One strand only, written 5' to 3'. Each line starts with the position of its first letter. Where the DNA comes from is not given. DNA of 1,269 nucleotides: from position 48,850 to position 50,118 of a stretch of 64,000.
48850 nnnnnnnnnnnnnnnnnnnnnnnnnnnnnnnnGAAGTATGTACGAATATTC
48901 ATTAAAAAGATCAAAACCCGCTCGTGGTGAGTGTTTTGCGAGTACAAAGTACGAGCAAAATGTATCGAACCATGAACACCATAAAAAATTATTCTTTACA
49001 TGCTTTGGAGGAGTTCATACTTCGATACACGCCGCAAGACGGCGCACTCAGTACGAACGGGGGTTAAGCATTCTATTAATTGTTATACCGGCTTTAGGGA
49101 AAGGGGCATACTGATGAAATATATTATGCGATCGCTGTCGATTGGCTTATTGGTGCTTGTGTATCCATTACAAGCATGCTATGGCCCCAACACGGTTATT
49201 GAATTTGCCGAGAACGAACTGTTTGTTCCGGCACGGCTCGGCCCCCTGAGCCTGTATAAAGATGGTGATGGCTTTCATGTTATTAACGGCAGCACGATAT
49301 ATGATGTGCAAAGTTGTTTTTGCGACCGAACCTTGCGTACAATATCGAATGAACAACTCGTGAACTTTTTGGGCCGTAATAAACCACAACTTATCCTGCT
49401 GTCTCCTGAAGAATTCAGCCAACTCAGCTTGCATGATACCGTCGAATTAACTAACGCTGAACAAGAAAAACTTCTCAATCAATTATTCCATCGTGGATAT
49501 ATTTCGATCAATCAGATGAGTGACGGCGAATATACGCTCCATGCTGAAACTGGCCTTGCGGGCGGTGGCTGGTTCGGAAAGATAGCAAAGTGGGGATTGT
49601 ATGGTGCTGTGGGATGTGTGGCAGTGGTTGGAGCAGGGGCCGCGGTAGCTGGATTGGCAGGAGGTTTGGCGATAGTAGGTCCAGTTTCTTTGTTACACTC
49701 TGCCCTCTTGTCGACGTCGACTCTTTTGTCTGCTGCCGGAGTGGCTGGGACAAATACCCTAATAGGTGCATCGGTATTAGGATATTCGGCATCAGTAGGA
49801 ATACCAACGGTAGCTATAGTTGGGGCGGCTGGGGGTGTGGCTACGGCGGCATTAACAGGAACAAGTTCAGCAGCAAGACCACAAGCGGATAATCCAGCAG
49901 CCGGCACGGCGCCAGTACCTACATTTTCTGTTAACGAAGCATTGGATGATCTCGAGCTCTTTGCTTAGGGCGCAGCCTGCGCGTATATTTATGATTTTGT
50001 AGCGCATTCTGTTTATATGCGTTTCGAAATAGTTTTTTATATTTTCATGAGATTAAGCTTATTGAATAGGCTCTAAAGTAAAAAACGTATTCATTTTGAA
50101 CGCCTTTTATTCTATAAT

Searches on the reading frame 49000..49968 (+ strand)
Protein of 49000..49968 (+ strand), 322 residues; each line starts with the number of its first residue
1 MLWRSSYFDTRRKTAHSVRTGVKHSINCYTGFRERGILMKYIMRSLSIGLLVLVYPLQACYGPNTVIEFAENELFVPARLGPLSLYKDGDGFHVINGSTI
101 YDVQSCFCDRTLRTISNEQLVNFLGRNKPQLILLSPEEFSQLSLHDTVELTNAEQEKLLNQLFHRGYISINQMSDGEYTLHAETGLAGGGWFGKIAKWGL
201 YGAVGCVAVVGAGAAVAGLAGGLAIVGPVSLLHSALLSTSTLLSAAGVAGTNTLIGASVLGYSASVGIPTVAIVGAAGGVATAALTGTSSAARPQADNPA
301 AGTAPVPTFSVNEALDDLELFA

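Call 16: search_protein_families(library=pfam, proteins=[window:49000-49968:+], max_evalue=0.01)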
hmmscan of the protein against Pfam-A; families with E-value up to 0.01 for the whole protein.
window:49000-49968:+ (322 aa): 0 families

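Call 63: search_protein_families(library=phrogs, proteins=[window:49114-49968:+], max_evalue=0.001)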
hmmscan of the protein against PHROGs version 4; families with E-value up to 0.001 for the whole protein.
window:49114-49968:+ (284 aa): 0 families

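Call 69: predict_structure(alignment_id=A5)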
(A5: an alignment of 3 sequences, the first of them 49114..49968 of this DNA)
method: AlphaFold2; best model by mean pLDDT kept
length: 284 residues; sequences in the alignment: 3
mean_pLDDT: 29.1   pTM: 0.17
mean pLDDT of the five models: 29.1, 28.5, 26.8, 26.4, 25.1
residues with pLDDT >= 90: 0; 70-90: 0; 50-70: 0; < 50: 284
segments of 3 or more residues with pLDDT < 50: 1-284
pLDDT, mean of each block of 10 residues (from residue 1): 37 32 24 29 33 38 33 30 32 28 30 33 32 28 27 29 27 29 28 23 27 29 30 29 27 25 25 25 23
secondary structure, 60 per line:
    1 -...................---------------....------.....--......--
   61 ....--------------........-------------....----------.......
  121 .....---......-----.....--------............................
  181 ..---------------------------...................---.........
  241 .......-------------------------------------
elements in order: H2-20 E36-39 E46-50 E53-58 E61-64 H79-86 H100-103 H114-125 E129-134 E140-144 H153-182 H210-228 H232-247
